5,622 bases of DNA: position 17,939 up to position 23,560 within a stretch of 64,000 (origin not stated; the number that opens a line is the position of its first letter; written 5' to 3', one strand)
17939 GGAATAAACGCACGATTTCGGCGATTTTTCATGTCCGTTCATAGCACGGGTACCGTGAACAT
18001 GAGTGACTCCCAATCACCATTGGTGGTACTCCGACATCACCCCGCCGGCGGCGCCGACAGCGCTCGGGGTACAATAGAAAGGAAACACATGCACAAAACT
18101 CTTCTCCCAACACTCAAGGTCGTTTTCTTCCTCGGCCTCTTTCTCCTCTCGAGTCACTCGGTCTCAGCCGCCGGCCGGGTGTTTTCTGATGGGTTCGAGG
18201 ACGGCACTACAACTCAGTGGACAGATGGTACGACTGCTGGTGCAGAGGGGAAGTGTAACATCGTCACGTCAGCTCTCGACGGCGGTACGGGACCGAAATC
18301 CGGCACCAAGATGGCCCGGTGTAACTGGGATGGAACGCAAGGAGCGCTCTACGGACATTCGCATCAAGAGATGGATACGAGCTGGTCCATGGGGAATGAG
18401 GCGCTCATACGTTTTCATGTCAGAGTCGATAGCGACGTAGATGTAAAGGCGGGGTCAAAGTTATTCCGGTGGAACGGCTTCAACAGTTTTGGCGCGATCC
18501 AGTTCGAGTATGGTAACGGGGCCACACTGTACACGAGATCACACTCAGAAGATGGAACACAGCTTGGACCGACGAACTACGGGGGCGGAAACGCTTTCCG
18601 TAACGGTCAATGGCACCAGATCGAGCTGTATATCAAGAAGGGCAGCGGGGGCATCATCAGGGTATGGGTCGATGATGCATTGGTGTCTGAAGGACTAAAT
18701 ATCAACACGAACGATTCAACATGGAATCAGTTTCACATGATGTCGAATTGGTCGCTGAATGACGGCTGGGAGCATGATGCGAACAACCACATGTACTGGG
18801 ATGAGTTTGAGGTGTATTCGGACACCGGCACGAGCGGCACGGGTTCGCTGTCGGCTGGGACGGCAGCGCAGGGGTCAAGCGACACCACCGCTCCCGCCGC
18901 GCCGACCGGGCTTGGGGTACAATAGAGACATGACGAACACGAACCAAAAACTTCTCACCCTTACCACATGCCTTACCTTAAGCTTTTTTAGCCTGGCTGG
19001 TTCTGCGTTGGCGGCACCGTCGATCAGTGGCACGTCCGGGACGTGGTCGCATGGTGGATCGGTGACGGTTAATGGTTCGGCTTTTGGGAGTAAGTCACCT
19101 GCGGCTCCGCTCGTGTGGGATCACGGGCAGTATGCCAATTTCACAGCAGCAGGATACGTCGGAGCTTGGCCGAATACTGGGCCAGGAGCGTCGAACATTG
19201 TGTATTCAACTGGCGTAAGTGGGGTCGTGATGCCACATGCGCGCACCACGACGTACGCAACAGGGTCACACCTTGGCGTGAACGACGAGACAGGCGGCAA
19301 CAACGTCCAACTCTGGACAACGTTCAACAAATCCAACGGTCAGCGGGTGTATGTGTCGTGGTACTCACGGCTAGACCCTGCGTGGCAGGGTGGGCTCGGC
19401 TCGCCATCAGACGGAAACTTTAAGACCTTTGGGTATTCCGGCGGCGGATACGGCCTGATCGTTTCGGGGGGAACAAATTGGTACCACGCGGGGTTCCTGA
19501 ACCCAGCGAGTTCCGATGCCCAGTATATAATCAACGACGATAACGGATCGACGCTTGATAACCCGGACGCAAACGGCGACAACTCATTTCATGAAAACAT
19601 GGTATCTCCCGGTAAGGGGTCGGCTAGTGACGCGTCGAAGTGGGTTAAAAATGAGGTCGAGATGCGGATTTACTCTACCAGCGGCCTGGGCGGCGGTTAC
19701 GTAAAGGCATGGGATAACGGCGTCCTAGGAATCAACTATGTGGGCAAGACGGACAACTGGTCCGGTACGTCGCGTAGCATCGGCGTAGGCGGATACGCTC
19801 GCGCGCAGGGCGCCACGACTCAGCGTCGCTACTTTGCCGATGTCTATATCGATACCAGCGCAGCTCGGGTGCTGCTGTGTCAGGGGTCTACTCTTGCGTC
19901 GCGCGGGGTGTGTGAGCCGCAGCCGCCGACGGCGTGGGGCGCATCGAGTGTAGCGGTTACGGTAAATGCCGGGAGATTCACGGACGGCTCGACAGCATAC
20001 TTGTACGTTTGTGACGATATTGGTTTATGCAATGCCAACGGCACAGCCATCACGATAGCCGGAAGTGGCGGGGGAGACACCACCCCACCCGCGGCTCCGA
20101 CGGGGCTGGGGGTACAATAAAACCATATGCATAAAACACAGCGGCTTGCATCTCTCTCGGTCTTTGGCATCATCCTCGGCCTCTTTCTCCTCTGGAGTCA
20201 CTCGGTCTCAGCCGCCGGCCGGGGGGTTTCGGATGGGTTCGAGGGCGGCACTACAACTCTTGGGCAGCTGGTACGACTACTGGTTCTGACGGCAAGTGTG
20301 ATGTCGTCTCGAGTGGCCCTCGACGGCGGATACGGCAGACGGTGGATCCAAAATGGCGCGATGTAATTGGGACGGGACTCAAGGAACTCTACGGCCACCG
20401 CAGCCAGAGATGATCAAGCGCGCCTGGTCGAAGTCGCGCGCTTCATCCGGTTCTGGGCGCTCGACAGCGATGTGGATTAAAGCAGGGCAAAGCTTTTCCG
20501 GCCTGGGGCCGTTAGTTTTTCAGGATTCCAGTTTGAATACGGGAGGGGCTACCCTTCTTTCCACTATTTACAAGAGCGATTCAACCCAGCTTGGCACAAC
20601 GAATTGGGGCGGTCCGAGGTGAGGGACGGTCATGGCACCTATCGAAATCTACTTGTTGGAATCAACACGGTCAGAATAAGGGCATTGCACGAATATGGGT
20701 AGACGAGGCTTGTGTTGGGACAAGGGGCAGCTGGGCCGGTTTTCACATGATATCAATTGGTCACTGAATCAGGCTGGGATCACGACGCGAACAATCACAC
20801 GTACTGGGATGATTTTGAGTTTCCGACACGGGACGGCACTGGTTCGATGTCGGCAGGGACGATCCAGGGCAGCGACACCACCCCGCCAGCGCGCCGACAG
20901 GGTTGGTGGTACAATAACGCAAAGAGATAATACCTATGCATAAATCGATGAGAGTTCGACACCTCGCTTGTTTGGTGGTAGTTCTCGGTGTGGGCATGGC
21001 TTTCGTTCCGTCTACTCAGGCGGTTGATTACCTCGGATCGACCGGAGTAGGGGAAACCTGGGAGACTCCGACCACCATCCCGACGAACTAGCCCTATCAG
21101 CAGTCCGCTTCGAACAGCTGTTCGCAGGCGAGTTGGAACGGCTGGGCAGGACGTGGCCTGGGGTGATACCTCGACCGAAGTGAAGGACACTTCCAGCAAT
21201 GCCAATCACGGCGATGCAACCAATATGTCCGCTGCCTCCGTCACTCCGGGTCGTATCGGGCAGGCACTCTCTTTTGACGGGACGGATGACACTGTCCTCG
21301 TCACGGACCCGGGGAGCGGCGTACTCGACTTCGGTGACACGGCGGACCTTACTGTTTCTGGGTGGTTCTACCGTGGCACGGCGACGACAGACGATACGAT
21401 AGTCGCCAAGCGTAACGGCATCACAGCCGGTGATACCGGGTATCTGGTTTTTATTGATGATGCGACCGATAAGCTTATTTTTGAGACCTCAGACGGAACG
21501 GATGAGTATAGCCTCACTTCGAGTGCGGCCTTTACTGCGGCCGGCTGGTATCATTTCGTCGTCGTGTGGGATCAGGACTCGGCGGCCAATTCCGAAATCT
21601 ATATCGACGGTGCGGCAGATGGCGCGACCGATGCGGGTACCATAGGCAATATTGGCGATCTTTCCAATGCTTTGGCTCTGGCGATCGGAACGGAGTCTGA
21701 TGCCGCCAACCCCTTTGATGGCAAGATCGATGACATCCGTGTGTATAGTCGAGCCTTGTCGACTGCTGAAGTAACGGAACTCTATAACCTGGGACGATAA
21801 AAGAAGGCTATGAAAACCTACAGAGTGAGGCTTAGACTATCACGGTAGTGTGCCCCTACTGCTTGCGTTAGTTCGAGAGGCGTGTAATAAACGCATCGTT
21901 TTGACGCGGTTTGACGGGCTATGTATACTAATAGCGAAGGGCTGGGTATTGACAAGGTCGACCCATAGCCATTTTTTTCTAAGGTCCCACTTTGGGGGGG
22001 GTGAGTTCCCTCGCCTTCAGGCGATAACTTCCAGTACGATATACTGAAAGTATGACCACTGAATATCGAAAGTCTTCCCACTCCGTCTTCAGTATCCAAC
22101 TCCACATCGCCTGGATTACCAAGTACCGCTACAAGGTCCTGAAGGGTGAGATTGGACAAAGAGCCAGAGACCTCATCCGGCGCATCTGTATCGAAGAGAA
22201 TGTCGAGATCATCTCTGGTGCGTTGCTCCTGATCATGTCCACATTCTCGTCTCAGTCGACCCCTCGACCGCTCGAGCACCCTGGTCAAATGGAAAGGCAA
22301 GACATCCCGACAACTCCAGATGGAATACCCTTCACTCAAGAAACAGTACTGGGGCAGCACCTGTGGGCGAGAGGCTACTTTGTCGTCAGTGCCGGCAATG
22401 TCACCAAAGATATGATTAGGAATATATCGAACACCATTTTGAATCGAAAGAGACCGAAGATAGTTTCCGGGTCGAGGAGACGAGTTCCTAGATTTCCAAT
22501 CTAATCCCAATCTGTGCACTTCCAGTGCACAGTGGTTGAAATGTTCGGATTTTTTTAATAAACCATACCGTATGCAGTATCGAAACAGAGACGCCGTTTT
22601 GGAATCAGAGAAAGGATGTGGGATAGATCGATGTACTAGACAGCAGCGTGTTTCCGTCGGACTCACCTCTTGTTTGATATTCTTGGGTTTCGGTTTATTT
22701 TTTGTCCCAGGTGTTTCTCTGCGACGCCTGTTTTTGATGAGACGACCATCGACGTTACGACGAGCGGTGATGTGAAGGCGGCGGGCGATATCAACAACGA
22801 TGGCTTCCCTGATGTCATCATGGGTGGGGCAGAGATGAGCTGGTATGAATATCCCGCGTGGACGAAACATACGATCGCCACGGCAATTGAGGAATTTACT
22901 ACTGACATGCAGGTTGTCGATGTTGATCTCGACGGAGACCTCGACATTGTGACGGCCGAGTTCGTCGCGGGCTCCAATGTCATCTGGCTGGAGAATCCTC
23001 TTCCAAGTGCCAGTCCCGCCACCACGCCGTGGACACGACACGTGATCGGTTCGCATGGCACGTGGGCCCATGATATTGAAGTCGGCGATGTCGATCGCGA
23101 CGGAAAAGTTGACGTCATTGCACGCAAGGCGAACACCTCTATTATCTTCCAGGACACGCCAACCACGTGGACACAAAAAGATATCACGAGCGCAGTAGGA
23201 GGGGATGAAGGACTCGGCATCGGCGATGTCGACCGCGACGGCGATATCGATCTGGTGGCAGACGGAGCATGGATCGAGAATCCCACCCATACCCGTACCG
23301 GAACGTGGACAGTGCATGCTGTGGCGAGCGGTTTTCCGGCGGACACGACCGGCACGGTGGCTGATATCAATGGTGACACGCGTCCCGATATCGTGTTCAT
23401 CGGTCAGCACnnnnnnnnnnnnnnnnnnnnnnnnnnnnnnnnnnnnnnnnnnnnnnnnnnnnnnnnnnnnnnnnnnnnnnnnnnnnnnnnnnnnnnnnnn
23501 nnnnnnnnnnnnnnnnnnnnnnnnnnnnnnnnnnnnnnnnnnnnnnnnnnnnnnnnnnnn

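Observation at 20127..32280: Segmental duplication with mosaic, decaying cassettes: modular 5' signal-peptide blocks joined to different LamG domains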

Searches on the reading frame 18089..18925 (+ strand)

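Call 12: search_protein_families(library=pfam, proteins=[window:18089-18925:+], max_evalue=0.01)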
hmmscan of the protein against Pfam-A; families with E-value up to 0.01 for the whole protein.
window:18089-18925:+ (278 aa): 1 family
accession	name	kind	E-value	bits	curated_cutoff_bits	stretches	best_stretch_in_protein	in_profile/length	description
PF14099.13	Polysacc_lyase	-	6.3e-07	29.9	29.9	1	36-216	1-190/210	Polysaccharide lyase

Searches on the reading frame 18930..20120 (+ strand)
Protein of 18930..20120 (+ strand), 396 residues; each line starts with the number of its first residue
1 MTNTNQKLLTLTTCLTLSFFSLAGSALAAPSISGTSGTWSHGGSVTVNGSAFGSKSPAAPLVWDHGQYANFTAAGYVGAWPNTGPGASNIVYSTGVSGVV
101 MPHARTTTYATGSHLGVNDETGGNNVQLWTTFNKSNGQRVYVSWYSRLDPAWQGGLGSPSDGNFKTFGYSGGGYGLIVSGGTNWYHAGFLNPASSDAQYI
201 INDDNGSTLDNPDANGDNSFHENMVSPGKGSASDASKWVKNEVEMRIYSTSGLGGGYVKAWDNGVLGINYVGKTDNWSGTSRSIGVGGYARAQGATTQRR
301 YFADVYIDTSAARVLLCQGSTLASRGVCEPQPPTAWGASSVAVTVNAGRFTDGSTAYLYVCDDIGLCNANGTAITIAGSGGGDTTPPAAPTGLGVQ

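Call 12: search_protein_families(library=pfam, proteins=[window:18930-20120:+], max_evalue=0.01)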
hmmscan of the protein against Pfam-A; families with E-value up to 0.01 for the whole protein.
window:18930-20120:+ (396 aa): 0 families

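Call 73: find_encoding_contigs(protein=window:18930-20120:+, flank=5000, max_places=10)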
Protein window:18930-20120:+ (396 aa): no gene with exactly this product is on record in the collection.

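Call 77: search_protein_families(library=pfam, proteins=[window:18930-20120:+], max_evalue=0.0001)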
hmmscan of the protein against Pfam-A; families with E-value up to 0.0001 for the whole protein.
window:18930-20120:+ (396 aa): 0 families

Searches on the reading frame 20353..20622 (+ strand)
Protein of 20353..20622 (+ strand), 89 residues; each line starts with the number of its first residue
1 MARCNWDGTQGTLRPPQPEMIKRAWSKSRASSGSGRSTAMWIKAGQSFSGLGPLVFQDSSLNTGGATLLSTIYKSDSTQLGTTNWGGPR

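Call 72: find_encoding_contigs(protein=window:20353-20622:+, flank=5000, max_places=10)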
Protein window:20353-20622:+ (89 aa): no gene with exactly this product is on record in the collection.

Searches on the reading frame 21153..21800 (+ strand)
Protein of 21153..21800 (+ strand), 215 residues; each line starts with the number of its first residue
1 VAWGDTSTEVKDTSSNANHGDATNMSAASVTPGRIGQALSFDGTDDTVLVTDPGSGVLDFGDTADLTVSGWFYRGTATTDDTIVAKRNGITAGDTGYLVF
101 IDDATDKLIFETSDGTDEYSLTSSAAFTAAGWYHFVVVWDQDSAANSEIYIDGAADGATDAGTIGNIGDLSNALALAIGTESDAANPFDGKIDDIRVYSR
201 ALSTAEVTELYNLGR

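Call 12: search_protein_families(library=pfam, proteins=[window:21153-21800:+], max_evalue=0.01)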
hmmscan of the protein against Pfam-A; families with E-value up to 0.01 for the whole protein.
window:21153-21800:+ (215 aa): 2 families
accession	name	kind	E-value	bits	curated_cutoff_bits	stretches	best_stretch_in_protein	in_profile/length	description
PF13385.13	Laminin_G_3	-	8.5e-27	94.6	27.6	1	42-207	1-150/151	Concanavalin A-like lectin/glucanases superfamily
PF07953.20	Toxin_R_bind_N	-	0.00015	21.9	23.8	1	9-202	3-191/191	Clostridium neurotoxin, N-terminal receptor binding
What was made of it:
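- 21144..21800 (+): C1: LamG (Laminin_G_3) fragment, an ancient paralogue of LamG4 domain 4. It is out of frame with the stump. NCBI annotates it as the 215-aa protein QQR78683. Pfam PF13385 at 8.5e-27 (call 12).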

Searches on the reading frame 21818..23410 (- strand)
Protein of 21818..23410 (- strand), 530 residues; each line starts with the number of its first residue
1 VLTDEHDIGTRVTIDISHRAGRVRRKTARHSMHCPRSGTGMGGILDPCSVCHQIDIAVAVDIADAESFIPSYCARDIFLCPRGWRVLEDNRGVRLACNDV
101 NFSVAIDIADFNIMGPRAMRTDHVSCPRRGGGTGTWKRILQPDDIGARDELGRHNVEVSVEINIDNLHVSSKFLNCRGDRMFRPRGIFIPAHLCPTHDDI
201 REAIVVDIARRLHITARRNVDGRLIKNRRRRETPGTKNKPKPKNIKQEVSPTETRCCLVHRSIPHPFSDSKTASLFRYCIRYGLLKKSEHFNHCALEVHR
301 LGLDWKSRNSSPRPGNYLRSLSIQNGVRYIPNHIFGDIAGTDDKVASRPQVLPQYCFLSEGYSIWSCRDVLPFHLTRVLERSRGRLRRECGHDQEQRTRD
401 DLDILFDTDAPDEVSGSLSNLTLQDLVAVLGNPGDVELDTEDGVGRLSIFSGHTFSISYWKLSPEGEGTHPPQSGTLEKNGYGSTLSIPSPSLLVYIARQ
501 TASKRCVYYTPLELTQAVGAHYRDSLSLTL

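Call 20: search_protein_families(library=pfam, proteins=[window:21818-23410:-], max_evalue=0.001)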
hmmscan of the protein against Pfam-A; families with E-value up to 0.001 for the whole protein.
window:21818-23410:- (530 aa): 0 families

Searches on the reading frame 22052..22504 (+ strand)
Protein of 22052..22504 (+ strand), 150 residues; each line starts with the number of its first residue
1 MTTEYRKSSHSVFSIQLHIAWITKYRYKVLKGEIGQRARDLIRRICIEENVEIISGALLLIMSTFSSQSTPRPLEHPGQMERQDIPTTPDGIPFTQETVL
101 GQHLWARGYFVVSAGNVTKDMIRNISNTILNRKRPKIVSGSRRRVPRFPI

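Call 31: search_protein_families(library=pfam, proteins=[window:22052-22504:+], max_evalue=0.001)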
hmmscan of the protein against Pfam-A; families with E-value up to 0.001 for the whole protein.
window:22052-22504:+ (150 aa): 1 family
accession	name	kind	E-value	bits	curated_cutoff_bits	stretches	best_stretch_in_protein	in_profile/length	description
PF01797.21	Y1_Tnp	-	2.8e-15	56.9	23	2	11-56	1-46/121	Transposase IS200 like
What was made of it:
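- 22052..22504 (+): IS200-like Y1 transposase gene immediately downstream of C1. No tail element follows C1, unlike C2 and LamG4. Pfam PF01797 at 2.8e-15 (call 31).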
